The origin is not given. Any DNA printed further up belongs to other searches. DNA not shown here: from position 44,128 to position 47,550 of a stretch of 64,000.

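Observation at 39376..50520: Operon of a giant LamG/TSP3 surface protein, a small secreted protein, a Sec-signal Rhs toxin and an immunity gene, with no T6SS parts in the window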

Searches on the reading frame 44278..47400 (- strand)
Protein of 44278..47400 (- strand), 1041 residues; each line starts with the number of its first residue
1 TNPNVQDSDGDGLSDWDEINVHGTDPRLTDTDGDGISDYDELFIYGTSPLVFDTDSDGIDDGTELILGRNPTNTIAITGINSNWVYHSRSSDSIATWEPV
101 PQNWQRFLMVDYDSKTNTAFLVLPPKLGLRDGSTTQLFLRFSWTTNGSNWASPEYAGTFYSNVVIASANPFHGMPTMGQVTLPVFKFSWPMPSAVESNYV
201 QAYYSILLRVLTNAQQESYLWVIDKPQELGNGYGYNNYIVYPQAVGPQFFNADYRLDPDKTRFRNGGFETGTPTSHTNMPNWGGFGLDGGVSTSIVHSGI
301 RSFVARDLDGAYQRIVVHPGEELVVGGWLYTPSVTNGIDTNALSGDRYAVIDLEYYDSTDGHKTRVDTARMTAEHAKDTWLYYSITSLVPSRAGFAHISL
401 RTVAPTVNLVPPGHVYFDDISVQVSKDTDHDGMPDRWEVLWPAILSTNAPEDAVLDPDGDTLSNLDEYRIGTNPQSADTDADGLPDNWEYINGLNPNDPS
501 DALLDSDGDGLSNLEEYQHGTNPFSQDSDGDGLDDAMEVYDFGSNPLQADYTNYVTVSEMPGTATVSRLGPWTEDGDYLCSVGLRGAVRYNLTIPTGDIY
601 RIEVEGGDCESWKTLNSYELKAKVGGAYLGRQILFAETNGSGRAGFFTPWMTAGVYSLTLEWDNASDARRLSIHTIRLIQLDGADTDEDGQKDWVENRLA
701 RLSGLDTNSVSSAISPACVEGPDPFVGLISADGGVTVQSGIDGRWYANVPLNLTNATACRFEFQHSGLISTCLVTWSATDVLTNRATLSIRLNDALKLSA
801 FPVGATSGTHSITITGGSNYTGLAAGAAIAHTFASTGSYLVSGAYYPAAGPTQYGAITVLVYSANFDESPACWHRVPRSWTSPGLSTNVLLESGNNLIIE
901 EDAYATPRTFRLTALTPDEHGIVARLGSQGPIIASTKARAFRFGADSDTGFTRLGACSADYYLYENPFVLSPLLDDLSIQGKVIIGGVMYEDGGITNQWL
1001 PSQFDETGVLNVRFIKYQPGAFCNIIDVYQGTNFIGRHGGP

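Call 34: find_related_loci(query=A1, collection=metagenome_contigs, flank=10000)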
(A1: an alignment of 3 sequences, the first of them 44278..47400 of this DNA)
Query A1 (1041 aa) in metagenome_contigs; peptide patterns used: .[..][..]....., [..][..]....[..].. (x = any residue, [..] = any of these).
84 stretches matched a pattern; 8 encode a relative of the query (tblastn E <= 1e-3); 8 distinct loci.
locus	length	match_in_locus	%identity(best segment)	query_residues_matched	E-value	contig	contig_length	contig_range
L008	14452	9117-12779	31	6-1040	4e-130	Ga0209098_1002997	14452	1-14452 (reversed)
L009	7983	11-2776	31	7-1040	3e-117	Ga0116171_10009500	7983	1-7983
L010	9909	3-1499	35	537-1038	6e-84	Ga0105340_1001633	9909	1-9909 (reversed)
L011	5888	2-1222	36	629-1038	4e-68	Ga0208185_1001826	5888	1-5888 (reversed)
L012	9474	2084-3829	29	499-1039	8e-56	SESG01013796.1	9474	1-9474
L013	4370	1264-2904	29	478-1036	4e-54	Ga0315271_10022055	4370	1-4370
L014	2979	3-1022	35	706-1036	3e-46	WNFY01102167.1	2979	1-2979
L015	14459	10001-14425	30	1-1015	2e-56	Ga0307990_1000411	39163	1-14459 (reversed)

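Call 36: search_protein_families(library=pfam, proteins=[L012:4843-9474:+, L010:2525-9907:+, L009:3754-5253:+, L009:2783-3754:+, L010:1523-2509:+, L012:3839-4813:+, L014:1022-1954:+, L009:5237-5647:+, L009:5659-6333:+], max_evalue=0.01)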
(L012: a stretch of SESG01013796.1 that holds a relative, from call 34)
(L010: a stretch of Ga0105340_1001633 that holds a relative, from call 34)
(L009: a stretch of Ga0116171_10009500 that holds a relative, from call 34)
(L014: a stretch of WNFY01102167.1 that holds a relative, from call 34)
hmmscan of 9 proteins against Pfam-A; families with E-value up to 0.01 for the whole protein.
L012:4843-9474:+ (1544 aa): 1 family
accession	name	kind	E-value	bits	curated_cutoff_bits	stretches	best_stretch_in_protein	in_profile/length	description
PF05593.20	RHS_repeat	-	7.3e-17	61.8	22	2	978-1012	1-35/38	RHS Repeat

L010:2525-9907:+ (2461 aa): 21 families
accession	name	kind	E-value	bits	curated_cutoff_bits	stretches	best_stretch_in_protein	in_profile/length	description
PF17963.7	Big_9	-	8.7e-20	71.9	23.6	1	2139-2226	1-88/89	Bacterial Ig domain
PF17957.7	Big_7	-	9.1e-17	61.9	24.1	2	2047-2119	1-70/70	Bacterial Ig domain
PF13385.13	Laminin_G_3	-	4.8e-16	59.7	27.6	1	237-400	7-151/151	Concanavalin A-like lectin/glucanases superfamily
PF17892.7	Cadherin_5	-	4.5e-15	55.7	26.5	1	2138-2228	1-97/98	Cadherin-like domain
PF13290.12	CHB_HEX_C_1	-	8.7e-15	54.9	22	1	1737-1803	1-65/67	Chitobiase/beta-hexosaminidase C-terminal domain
PF13927.12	Ig_3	-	3.1e-12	47.3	30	2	763-824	6-76/78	Immunoglobulin domain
PF07679.22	I-set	-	5e-11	43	23.7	2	689-756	14-90/90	Immunoglobulin I-set domain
PF13287.12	Fn3_assoc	-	2.1e-10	41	23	1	1748-1808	1-59/59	Fn3 associated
PF22544.2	HYDIN_VesB_CFA65-like_Ig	-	3.6e-09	37.2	25.5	1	1940-2024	7-90/100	HYDIN/CFA65/VesB-like, Ig-like domain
PF04151.21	PPC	-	9.2e-09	36.5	25.9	1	1844-1905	4-68/70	Bacterial pre-peptidase C-terminal domain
PF22352.2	K319L-like_PKD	-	1.6e-08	34.9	27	1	590-673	1-84/84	K319L-like, PKD domain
PF13895.12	Ig_2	-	3.9e-07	30.7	27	0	701-748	25-71/79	Immunoglobulin domain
PF20148.4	DUF6531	-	5.7e-07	30.2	24.1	1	2337-2382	6-50/74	Domain of unknown function (DUF6531)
PF15780.11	ASH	-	1.5e-06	28.7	27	1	1940-2022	11-93/98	Abnormal spindle-like microcephaly-assoc'd, ASPM-SPD-2-Hydin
PF19077.6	Big_13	-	2.5e-05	25.1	27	0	868-930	37-100/102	Bacterial Ig-like domain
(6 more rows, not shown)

L009:3754-5253:+ (500 aa): 1 family
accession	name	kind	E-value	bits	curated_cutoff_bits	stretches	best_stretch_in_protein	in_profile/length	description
PF22322.1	DUF6973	-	6.9e-11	42.2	27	1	381-477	25-122/124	Domain of unknown function (DUF6973)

L009:2783-3754:+ (324 aa): 0 families

L010:1523-2509:+ (329 aa): 1 family
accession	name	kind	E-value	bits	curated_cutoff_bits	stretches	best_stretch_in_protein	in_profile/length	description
PF13646.12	HEAT_2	-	7.9e-05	23.3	27.7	1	233-310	8-85/88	HEAT repeats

L012:3839-4813:+ (325 aa): 1 family
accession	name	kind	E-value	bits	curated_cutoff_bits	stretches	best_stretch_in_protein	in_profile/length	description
PF13646.12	HEAT_2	-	0.00013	22.6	27.7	1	238-309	17-88/88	HEAT repeats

L014:1022-1954:+ (311 aa): 2 families
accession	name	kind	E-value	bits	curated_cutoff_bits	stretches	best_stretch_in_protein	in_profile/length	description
PF13646.12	HEAT_2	-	2.2e-10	41.1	27.7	1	220-300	8-88/88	HEAT repeats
PF25317.1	SAM_SMF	-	0.0017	19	27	0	256-301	4-49/65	SMF/DprA SAM domain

L009:5237-5647:+ (137 aa): 0 families

L009:5659-6333:+ (225 aa): 0 families

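Call 46: search_protein_families(library=pfam, proteins=[L008:4953-12770:+, L008:36-638:+, L008:861-1466:+, L008:1520-2695:+, L008:2759-3634:+, L008:3801-4928:+, L013:838-2913:+, L015:8789-14458:+], max_evalue=0.001)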
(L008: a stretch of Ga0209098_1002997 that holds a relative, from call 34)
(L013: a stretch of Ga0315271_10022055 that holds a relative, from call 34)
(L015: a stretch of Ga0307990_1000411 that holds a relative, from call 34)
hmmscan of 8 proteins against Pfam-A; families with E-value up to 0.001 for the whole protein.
L008:4953-12770:+ (2606 aa): 2 families
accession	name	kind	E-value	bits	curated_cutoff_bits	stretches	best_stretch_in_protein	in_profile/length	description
PF13385.13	Laminin_G_3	-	7.5e-23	81.8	27.6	1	500-665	1-151/151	Concanavalin A-like lectin/glucanases superfamily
PF18884.5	TSP3_bac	-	1.8e-16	60.1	25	3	1050-1069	1-20/22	Bacterial TSP3 repeat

L008:36-638:+ (201 aa): 2 families
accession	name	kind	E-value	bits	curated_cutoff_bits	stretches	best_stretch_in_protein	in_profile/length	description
PF03764.24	EFG_IV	-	1.4e-39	135.1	24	1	2-101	22-121/121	Elongation factor G, domain IV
PF00679.30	EFG_C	-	4.9e-28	97.4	27.9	1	104-183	2-82/89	Elongation factor G C-terminus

L008:861-1466:+ (202 aa): 1 family
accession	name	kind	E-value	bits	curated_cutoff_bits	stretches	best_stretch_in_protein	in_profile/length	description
PF07589.16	PEP-CTERM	-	3e-07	30.7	20.7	1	177-199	1-24/24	PEP-CTERM motif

L008:1520-2695:+ (392 aa): 0 families

L008:2759-3634:+ (292 aa): 0 families

L008:3801-4928:+ (376 aa): 0 families

L013:838-2913:+ (692 aa): 0 families

L015:8789-14458:+ (1890 aa): 2 families
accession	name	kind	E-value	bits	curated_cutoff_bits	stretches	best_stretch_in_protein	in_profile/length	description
PF18884.5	TSP3_bac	-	9.7e-75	246.3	25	10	1116-1136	1-20/22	Bacterial TSP3 repeat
PF00059.27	Lectin_C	-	2.4e-35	121.9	22.6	4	307-384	2-78/107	Lectin C-type domain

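Call 60: search_protein_families(library=ncbifam, proteins=[window:44278-47400:-], max_evalue=0.01)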
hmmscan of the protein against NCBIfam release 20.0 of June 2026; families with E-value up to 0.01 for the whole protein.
window:44278-47400:- (1041 aa): 3 families
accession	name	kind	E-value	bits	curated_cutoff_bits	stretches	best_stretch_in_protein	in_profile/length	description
NF033765.2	gliding_CglD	equivalog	2.2e-18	65.5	400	2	425-553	105-232/1124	adventurous gliding motility lipoprotein CglD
NF047639.1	throspo3_MtsD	equivalog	5.6e-15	54.5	800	2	449-527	453-531/651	cell-cell cohesion protein MtsD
NF042425.1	Amuc_1099_fam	equivalog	3.2e-05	23.6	50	1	483-527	107-151/321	Amuc_1099 family pilus-like system protein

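Call 90: search_solved_structures(query=window:44278-47400:-, max_evalue=0.01)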
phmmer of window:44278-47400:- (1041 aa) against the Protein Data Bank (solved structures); distinct sequences matched with E-value up to 0.01: 1.
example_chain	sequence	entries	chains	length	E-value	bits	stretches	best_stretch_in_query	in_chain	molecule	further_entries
7c7r_B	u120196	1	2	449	0.0039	18.5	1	5-52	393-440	Biofilm-associated surface protein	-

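Call 109: search_protein_families(library=pfam, proteins=[L013:3859-4368:+, L014:2074-2979:+], max_evalue=0.01)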
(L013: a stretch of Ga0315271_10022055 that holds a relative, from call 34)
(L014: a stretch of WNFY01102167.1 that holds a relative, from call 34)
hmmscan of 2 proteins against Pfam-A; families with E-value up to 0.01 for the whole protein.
L013:3859-4368:+ (170 aa): 1 family
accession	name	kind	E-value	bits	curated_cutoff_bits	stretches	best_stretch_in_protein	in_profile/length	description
PF20148.4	DUF6531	-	3.2e-13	50.2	24.1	1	49-104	5-57/74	Domain of unknown function (DUF6531)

L014:2074-2979:+ (302 aa): 9 families
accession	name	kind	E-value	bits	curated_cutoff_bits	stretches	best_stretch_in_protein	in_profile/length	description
PF13927.12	Ig_3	-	4.3e-30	104.5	30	3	170-239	1-78/78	Immunoglobulin domain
PF07679.22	I-set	-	3.1e-18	66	23.7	2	85-158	3-84/90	Immunoglobulin I-set domain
PF00801.26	PKD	-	1.1e-09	38.6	23.5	2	174-238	3-64/80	PKD domain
PF13895.12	Ig_2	-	1.6e-07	31.9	27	0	85-160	3-74/79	Immunoglobulin domain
PF00047.31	ig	-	3.3e-06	27.7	21.8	0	93-152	4-73/81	Immunoglobulin domain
PF07686.23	V-set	-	1.8e-05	25.3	26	0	128-154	71-98/109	Immunoglobulin V-set domain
PF18911.6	PKD_4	-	2.9e-05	24.4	27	0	169-208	2-42/85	PKD domain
PF17957.7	Big_7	-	0.0029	18.6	24.1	1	172-236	4-69/70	Bacterial Ig domain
PF01380.27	SIS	-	0.0036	17.5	25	0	218-261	67-112/131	SIS domain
